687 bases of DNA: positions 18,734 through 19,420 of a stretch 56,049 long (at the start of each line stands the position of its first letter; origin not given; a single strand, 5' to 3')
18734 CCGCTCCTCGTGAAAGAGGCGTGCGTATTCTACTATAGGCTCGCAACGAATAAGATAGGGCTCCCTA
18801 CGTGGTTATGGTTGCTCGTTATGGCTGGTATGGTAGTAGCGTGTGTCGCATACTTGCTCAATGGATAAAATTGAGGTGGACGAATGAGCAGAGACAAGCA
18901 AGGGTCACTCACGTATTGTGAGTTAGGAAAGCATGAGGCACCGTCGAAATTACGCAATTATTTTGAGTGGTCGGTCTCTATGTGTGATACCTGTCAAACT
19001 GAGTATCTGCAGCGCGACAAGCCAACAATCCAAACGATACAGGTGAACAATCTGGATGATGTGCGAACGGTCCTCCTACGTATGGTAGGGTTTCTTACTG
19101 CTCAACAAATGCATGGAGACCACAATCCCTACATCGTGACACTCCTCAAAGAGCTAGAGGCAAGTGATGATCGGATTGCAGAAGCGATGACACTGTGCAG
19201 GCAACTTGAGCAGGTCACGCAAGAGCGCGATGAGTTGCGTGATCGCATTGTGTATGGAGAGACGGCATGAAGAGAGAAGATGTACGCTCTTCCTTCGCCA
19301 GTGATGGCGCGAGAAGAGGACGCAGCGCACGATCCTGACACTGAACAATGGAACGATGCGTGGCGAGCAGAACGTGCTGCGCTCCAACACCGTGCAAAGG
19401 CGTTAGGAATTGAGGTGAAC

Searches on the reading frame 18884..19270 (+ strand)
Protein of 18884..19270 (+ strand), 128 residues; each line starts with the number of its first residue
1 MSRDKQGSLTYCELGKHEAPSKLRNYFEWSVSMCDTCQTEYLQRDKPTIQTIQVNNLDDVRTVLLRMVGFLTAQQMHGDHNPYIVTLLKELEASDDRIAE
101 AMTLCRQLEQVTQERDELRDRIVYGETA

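Call 9: search_protein_families(library=pfam, proteins=[window:18884-19270:+], max_evalue=0.01)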
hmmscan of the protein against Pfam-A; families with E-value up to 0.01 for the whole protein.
window:18884-19270:+ (128 aa): 1 family
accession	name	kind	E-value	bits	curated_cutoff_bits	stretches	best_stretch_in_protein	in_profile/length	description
PF04822.18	Takusan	-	0.00054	20.2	28.1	1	99-123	17-41/85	Takusan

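Call 90: search_protein_families(library=padloc, proteins=[window:18884-19270:+], max_evalue=0.001)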
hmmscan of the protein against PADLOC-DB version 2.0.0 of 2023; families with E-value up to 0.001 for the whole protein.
window:18884-19270:+ (128 aa): 0 families
